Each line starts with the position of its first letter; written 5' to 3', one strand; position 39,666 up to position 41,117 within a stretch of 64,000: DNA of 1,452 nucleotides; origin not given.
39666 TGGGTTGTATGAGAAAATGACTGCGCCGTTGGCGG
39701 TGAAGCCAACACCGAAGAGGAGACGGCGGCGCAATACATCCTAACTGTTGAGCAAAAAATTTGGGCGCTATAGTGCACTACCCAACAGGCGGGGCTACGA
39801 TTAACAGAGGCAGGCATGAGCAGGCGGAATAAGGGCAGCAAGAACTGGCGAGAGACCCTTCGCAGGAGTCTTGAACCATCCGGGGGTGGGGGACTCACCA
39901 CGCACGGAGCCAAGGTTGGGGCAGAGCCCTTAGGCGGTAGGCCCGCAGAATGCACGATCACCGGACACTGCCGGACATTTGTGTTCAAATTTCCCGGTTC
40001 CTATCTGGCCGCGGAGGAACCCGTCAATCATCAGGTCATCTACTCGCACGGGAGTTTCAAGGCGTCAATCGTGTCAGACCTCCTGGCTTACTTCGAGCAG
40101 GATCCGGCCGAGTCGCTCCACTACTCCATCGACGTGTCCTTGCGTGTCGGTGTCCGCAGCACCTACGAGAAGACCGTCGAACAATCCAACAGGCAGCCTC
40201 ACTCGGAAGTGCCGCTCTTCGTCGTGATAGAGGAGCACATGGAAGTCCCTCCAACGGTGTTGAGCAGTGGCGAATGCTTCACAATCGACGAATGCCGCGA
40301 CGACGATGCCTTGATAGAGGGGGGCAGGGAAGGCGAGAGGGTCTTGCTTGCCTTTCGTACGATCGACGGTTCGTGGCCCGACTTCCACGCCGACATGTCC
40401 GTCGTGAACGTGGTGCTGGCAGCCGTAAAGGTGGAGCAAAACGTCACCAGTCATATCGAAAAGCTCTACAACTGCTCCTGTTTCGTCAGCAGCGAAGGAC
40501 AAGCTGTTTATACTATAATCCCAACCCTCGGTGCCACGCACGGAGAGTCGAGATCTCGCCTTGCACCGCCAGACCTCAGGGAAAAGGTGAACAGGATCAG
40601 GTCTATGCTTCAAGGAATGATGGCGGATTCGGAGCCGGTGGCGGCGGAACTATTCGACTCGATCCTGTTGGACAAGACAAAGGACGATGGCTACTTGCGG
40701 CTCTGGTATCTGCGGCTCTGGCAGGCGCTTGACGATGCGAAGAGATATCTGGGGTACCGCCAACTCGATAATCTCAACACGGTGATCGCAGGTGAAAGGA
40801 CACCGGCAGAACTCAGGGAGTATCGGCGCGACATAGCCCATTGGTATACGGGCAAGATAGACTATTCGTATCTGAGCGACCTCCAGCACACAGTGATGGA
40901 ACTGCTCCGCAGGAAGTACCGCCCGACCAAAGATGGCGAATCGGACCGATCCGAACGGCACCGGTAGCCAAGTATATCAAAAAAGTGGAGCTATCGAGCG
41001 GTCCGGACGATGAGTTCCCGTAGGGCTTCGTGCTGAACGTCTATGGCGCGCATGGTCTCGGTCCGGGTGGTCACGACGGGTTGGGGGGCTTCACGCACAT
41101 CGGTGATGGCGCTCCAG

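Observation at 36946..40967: MmeI-family Type IIG enzyme followed by a co-oriented 383-aa unknown with a C-terminal Rx4H motif: candidate R-M-coupled abortive-infection effector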

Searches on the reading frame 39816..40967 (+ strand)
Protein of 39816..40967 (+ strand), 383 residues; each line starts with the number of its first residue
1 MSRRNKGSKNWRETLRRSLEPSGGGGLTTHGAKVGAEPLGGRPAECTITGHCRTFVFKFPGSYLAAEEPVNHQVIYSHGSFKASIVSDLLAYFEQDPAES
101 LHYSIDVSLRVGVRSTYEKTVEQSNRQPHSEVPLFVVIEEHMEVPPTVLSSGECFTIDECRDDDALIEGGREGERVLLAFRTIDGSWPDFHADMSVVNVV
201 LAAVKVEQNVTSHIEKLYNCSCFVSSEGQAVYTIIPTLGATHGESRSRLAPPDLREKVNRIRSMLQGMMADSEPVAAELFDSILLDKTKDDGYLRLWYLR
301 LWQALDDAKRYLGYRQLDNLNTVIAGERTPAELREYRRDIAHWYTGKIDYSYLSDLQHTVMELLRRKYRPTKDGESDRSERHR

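Call 3: search_protein_families(library=pfam, proteins=[window:39816-40967:+], max_evalue=0.1)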
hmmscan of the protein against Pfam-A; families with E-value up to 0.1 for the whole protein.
window:39816-40967:+ (383 aa): 0 families

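Call 4: search_protein_families(library=padloc, proteins=[window:39816-40967:+], max_evalue=0.1)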
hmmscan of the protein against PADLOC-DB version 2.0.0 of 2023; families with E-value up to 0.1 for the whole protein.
window:39816-40967:+ (383 aa): 0 families

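Call 5: search_protein_families(library=ncbifam, proteins=[window:39816-40967:+], max_evalue=0.1)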
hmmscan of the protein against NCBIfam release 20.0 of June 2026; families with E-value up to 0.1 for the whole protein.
window:39816-40967:+ (383 aa): 0 families

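Call 6: find_homologous_proteins(query=window:39816-40967:+, max_evalue=0.001)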
Query window:39816-40967:+ (383 aa): 230 proteins with E <= 0.001 among 6130 candidates; the best 120 are listed.
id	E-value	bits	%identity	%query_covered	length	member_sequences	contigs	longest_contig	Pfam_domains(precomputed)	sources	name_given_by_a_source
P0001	8.3e-260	879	100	100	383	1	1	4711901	-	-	-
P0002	6.7e-196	669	82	96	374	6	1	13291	-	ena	-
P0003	9.8e-191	652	75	100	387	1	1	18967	-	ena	-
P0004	1.7e-188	645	76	98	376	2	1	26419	-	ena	-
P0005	2.3e-187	641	79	96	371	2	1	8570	-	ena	-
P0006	4.5e-186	637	74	100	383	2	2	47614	-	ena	-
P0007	1.1e-185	635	75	99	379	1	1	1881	-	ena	-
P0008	1.1e-184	632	75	98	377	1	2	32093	-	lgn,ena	-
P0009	4.9e-184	630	76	100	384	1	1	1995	-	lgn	-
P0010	8.2e-183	626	74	99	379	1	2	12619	-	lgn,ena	-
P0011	1.6e-182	625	75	97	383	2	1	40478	-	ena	-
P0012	1.7e-182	625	76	98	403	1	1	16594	-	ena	-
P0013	1.2e-181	622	74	98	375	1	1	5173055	-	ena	-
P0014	9.8e-181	619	73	100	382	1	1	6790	-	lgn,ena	-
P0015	7.0e-180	616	74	97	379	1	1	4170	-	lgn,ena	-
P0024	4.9e-174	597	71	97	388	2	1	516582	-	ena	-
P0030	7.3e-170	583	69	100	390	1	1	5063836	-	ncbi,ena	-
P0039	1.8e-160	552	66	99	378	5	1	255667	-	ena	-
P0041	3.7e-160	551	64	99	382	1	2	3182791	-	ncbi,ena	-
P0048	2.6e-146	506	60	99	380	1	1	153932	-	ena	-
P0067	5.3e-138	478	63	87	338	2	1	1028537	-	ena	-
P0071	6.0e-137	475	59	96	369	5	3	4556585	-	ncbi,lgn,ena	-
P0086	8.3e-132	458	60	96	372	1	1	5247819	-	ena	-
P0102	1.6e-126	441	56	96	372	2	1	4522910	-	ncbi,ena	-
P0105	3.2e-125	436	56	96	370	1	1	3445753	-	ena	-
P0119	1.7e-122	427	53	96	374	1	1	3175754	-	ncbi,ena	-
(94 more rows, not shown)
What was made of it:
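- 39816..40967 (+): Gene X, 383 aa: a member of an unannotated two-domain family of about 370 aa. 230 homologues (call 6).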

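Call 8: search_solved_structures(query=window:39816-40967:+, max_evalue=10)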
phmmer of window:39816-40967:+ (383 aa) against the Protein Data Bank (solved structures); distinct sequences matched with E-value up to 10: 1.
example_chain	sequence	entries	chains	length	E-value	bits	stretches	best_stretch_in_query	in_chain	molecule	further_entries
2rpi_A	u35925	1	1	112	0.78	12.1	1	259-306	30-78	Ribonuclease H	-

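Call 10: find_related_loci(query=window:39816-40967:+, collection=genome_contigs, flank=10000)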
Query window:39816-40967:+ (383 aa) in genome_contigs; peptide patterns used: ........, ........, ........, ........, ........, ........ (x = any residue, [..] = any of these).
54 stretches matched a pattern; 2 encode a relative of the query (tblastn E <= 1e-3); 2 distinct loci.
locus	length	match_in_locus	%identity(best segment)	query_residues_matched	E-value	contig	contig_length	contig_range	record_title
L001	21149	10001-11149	71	1-383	0e+0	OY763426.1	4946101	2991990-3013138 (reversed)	MAG: Candidatus Binatia bacterium isolate bff738c7-9683-4f94-b287-c2cb1e0b670a genome assembly, chromosome: 1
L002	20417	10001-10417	73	235-373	6e-63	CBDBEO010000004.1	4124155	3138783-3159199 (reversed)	MAG: uncultured Candidatus Binatia bacterium isolate d69ef4bc-d7cd-432e-8a93-c2be756c76d7 genome assembly, contig: conti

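Call 14: find_encoding_contigs(protein=P0013, flank=7000, max_places=2)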
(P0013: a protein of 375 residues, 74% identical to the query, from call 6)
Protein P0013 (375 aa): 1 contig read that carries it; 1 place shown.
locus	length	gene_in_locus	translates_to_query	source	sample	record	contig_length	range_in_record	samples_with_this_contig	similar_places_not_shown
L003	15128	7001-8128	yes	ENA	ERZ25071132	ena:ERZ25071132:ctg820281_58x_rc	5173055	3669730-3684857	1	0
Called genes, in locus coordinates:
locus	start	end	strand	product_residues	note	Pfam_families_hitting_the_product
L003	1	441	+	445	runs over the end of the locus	PF03033:Glyco_transf_28 (weak), PF00201:UDPGT, PF06722:EryCIII-like_C, PF04101:Glyco_tran_28_C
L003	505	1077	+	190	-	PF02525:Flavodoxin_2, PF03358:FMN_red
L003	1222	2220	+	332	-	PF02558:ApbA, PF08546:ApbA_C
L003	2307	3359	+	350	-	PF08240:ADH_N, PF00107:ADH_zinc_N, PF13602:ADH_zinc_N_2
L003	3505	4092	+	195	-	PF13424:TPR_12 (faint), PF13428:TPR_14 (faint), PF00515:TPR_1 (faint), PF07719:TPR_2 (faint), PF14559:TPR_19, PF21033:RMD1-3 (faint), PF13414:TPR_11 (weak)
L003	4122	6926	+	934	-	PF20464:MmeI_N, PF20465:MmeI_hel, PF20473:MmeI_Mtase, PF20466:MmeI_TRD, PF20467:MmeI_C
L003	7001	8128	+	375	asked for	-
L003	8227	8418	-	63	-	-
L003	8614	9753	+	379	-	PF01381:HTH_3, PF13560:HTH_31, PF06114:Peptidase_M78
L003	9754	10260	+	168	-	-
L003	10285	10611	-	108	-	-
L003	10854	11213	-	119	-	-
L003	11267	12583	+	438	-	PF05195:AMP_N, PF00557:Peptidase_M24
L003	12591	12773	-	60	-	-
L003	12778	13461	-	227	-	PF19865:DUF6338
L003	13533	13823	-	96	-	PF09626:DHC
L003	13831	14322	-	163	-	PF01242:PTPS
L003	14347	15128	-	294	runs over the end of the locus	-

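Call 15: find_encoding_contigs(protein=P0041, flank=7000, max_places=2)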
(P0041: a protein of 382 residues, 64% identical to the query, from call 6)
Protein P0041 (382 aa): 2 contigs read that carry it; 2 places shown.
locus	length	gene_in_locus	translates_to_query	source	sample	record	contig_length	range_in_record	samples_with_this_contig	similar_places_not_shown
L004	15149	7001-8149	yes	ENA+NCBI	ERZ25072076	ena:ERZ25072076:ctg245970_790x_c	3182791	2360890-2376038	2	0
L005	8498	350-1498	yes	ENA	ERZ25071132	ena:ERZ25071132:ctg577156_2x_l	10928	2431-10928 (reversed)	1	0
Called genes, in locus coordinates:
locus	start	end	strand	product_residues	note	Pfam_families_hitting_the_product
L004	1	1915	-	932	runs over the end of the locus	PF20464:MmeI_N, PF20465:MmeI_hel, PF20473:MmeI_Mtase, PF07669:Eco57I, PF20466:MmeI_TRD, PF20467:MmeI_C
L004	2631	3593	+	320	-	-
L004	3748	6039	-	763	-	-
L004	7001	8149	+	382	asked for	-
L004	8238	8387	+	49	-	-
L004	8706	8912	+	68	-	-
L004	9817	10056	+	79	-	-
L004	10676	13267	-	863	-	PF00270:DEAD, PF04851:ResIII, PF13307:Helicase_C_2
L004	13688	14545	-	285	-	PF14022:DUF4238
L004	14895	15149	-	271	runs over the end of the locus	-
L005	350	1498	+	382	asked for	-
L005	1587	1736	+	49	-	-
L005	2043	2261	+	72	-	-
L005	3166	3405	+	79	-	-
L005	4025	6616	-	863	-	PF00270:DEAD, PF04851:ResIII, PF13307:Helicase_C_2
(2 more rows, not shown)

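Call 16: find_encoding_contigs(protein=P0071, flank=7000, max_places=3)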
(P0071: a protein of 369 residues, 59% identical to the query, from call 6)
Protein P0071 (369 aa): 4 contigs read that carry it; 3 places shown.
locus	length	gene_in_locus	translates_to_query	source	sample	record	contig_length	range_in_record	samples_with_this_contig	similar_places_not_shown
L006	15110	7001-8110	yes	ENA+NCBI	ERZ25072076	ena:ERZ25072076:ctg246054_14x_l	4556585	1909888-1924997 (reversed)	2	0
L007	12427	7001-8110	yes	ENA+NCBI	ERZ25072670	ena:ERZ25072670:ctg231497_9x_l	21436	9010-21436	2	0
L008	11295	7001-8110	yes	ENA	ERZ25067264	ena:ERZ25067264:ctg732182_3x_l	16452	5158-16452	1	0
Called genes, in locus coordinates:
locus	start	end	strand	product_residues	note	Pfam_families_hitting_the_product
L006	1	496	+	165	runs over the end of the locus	PF00583:Acetyltransf_1, PF13508:Acetyltransf_7 (weak)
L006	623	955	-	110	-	PF00571:CBS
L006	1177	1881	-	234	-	PF00665:rve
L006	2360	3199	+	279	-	PF13737:DDE_Tnp_1_5, PF01609:DDE_Tnp_1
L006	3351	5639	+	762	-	PF22085:NorB_cytochrome_c-like, PF00115:COX1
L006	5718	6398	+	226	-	PF10067:DUF2306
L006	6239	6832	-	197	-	PF00665:rve (weak), PF13610:DDE_Tnp_IS240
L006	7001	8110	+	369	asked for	-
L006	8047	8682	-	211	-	-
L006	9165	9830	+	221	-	PF04471:Mrr_cat, PF22722:NA-iREase1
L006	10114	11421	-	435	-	-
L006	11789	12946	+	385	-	PF01053:Cys_Met_Meta_PP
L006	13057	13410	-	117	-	PF10502:Peptidase_S26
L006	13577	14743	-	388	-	PF14294:DUF4372, PF01609:DDE_Tnp_1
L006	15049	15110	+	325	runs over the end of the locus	PF13737:DDE_Tnp_1_5, PF01609:DDE_Tnp_1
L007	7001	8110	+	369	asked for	-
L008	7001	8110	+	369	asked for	-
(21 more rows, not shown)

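Call 17: find_encoding_contigs(protein=P0119, flank=7000, max_places=2)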
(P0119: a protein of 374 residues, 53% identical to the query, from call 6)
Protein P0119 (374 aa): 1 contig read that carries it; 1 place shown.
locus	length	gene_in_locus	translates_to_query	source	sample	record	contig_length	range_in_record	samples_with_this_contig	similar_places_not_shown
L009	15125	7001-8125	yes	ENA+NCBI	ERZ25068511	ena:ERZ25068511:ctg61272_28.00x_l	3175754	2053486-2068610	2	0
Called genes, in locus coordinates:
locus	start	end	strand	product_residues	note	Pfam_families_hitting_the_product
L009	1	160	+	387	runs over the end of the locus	PF13784:Fic_N, PF02661:Fic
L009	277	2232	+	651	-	PF00270:DEAD, PF04851:ResIII (weak), PF00271:Helicase_C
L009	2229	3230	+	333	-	PF02481:DNA_processg_A, PF18306:LDcluster4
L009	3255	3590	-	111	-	PF00085:Thioredoxin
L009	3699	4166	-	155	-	PF00578:AhpC-TSA, PF08534:Redoxin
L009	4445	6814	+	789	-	PF00912:Transgly, PF17092:PCB_OB, PF00905:Transpeptidase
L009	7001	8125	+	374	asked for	-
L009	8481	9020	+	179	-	PF10543:ORF6N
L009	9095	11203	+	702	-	PF03235:GmrSD_N, PF07510:GmrSD_C, PF18899:DUF5655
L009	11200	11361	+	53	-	PF11867:T1RH-like_C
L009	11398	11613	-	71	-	PF04384:Fe-S_assembly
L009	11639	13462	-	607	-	PF00012:HSP70, PF06723:MreB_Mbl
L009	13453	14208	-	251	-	PF00226:DnaJ (weak)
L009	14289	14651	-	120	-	PF01521:Fe-S_biosyn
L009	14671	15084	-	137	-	PF01592:NifU_N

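Call 18: search_protein_representatives(protein=window:39816-40967:+)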
Query: 383 residues. Proteins with E-value up to 0.001 (for the whole library): 186; up to 1e-10: 121; up to 1e-30: 53. The best 150 are listed.
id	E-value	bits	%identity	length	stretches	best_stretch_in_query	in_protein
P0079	2.2e-134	464.8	58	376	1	2-374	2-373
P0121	1.6e-110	386.3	70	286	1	1-263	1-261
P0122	2.7e-107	375.6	49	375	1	1-370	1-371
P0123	4.4e-104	365.1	66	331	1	126-376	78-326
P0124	3.1e-96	339.3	49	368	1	9-368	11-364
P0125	2.6e-93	329.6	46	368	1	11-370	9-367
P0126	5.5e-82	292.4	44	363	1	11-371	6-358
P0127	2.0e-81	290.6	47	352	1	10-368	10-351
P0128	5.5e-81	289.1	54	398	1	1-279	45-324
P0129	1.8e-75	270.9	41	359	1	7-369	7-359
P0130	4.5e-72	259.7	63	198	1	178-372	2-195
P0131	5.7e-66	239.7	43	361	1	9-370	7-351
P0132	6.7e-66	239.4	66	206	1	87-256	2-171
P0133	6.8e-66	239.4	40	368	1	26-368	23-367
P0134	1.0e-63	232.2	58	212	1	66-257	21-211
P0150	3.7e-44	167.9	70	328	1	201-317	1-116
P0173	2.4e-29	119.1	53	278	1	256-368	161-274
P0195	4.0e-20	88.8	31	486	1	45-268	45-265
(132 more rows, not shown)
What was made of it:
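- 39816..40967 (+): 186 representatives at 50% identity (call 18).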

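Call 19: find_encoding_contigs(protein=P0102, flank=7000, max_places=2)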
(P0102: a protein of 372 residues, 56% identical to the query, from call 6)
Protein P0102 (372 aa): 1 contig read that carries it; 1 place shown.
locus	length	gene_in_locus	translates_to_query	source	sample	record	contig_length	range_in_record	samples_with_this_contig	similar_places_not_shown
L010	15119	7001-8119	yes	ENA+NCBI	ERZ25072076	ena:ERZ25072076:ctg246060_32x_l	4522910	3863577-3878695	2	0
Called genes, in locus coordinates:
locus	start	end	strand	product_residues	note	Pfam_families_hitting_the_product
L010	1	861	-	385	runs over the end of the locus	PF03432:Relaxase (weak)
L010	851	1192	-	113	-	PF21983:NikA-like, PF05713:MobC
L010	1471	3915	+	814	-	PF03235:GmrSD_N, PF07510:GmrSD_C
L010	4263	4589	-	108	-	PF22600:MTPAP-like_central (weak), PF01909:NTP_transf_2 (weak)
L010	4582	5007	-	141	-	PF08780:NTase_sub_bind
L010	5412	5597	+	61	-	-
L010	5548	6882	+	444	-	-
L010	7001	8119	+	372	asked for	-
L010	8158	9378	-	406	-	PF00375:SDF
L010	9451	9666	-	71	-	PF10049:DUF2283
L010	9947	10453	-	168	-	PF05163:DinB, PF12867:DinB_2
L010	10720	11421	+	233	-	PF00111:Fer2 (weak), PF13085:Fer2_3 (weak), PF01799:Fer2_2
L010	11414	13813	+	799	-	PF01315:Ald_Xan_dh_C, PF02738:MoCoBD_1, PF20256:MoCoBD_2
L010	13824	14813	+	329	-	PF00941:FAD_binding_5, PF03450:CO_deh_flav_C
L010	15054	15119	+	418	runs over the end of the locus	PF00149:Metallophos, PF12850:Metallophos_2 (faint)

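Call 20: find_encoding_contigs(protein=P0086, flank=7000, max_places=2)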
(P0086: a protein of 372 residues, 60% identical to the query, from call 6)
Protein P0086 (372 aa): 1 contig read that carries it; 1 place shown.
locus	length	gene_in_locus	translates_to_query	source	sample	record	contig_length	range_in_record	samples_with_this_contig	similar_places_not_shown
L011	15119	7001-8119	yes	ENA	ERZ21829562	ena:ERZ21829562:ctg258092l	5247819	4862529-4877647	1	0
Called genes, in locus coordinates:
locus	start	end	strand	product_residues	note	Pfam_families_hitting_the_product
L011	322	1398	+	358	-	-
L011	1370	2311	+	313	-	PF00589:Phage_integrase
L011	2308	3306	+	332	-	PF02899:Phage_int_SAM_1, PF00589:Phage_integrase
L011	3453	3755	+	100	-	PF01695:IstB_IS21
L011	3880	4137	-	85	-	PF13683:rve_3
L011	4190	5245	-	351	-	PF01548:DEDD_Tnp_IS110, PF02371:Transposase_20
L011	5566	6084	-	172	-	PF13276:HTH_21, PF00665:rve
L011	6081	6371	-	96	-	PF01527:HTH_Tnp_1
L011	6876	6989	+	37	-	-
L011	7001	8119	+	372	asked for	-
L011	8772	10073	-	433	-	PF14236:DruA, PF13808:DDE_Tnp_1_assoc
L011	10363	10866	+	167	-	-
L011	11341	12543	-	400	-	PF13356:Arm-DNA-bind_3, PF22022:Phage_int_M, PF00589:Phage_integrase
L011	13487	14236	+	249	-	-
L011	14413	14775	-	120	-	-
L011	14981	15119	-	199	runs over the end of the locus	-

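Call 21: find_encoding_contigs(protein=P0105, flank=7000, max_places=2)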
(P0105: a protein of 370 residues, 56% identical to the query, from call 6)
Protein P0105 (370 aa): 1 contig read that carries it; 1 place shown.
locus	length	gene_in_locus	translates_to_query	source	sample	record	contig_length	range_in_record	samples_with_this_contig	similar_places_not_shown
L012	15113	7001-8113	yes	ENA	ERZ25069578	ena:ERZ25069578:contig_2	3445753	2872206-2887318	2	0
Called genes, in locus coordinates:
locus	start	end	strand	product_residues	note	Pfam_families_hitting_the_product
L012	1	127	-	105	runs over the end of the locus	PF01527:HTH_Tnp_1, PF13518:HTH_28 (faint)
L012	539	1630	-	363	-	PF00571:CBS (weak)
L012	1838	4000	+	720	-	PF12161:HsdM_N, PF02384:N6_Mtase, PF01170:UPF0020 (weak)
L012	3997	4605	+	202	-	PF13338:AbiEi_4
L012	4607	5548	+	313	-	PF08843:AbiEii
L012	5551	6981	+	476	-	PF01420:Methylase_S (faint)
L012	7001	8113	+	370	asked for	-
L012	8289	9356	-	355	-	PF13384:HTH_23 (weak), PF13518:HTH_28, PF13551:HTH_29, PF13565:HTH_32, PF00665:rve, PF13683:rve_3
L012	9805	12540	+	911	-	PF04313:HSDR_N, PF00270:DEAD, PF04851:ResIII, PF18766:SWI2_SNF2, PF22679:T1R_D3-like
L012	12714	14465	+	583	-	PF13175:AAA_15, PF13304:AAA_21, PF13175:AAA_15 (weak)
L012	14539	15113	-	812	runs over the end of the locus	PF14312:FG-GAP_2 (weak)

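Call 25: search_solved_structures(query=A2, max_evalue=10, show_alignments=3)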
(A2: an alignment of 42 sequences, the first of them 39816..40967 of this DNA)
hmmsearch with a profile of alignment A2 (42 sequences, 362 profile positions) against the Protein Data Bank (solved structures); distinct sequences matched with E-value up to 10: 4.
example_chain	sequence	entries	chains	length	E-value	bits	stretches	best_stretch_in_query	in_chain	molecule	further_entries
4v61_BS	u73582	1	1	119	0.027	16.5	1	238-307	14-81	Ribosomal Protein L20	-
6eri_AQ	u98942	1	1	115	0.029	16.4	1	238-307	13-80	50S ribosomal protein L20, chloroplastic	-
5mlc_S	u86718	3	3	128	0.032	16.2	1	238-307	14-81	50S ribosomal protein L20, chloroplastic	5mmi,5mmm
5h1s_S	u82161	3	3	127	0.037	16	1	239-307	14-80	50S ribosomal protein L20, chloroplastic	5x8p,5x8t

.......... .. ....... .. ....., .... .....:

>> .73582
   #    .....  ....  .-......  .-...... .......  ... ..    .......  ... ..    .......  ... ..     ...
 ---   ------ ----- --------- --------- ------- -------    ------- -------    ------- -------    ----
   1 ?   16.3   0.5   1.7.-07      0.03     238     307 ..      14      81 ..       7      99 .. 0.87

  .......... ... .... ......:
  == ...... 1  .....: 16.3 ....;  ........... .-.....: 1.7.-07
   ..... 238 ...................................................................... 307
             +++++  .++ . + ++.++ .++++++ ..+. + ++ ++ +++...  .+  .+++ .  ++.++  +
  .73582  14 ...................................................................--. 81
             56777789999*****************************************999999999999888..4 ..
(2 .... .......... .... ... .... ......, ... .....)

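Call 26: search_protein_families(library=pfam, alignment_id=A2, max_evalue=1)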
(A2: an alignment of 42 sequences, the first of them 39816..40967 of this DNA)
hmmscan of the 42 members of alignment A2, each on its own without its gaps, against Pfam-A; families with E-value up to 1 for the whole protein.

A. member 1, window:39816-40967:+ (383 aa): 0 families

B. families by the number of members that match (of 42 scanned): 20 families
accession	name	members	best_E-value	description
PF18735.6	HEPN_RiboL-PSP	7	0.0054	RiboL-PSP-HEPN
PF18737.6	HEPN_MAE_28990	5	0.02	MAE_28990/MAE_18760-like HEPN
PF18730.6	HEPN_Cthe2314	2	0.0017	Cthe_2314-like HEPN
PF23844.1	NCTSP_N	2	0.096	Non-contractile tail sheath N-terminal domain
PF19299.5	DUF5914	1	0.011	Domain of unknown function (DUF5914)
PF22052.2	DUF6937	1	0.016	Domain of unknown function (DUF6937)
PF10493.15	Rod_C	1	0.019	Rough deal protein C-terminal region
PF19619.4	DUF6124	1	0.022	Family of unknown function (DUF6124)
PF10673.14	DUF2487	1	0.025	Protein of unknown function (DUF2487)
PF17874.7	TPR_MalT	1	0.11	MalT-like TPR region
PF11463.14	R-HINP1I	1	0.11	R.HinP1I restriction endonuclease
PF09783.14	Vac_ImportDeg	1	0.13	Vacuolar import and degradation protein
PF05023.20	Phytochelatin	1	0.13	Phytochelatin synthase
PF13414.12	TPR_11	1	0.14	TPR repeat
PF01934.22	HepT-like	1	0.17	Ribonuclease HepT-like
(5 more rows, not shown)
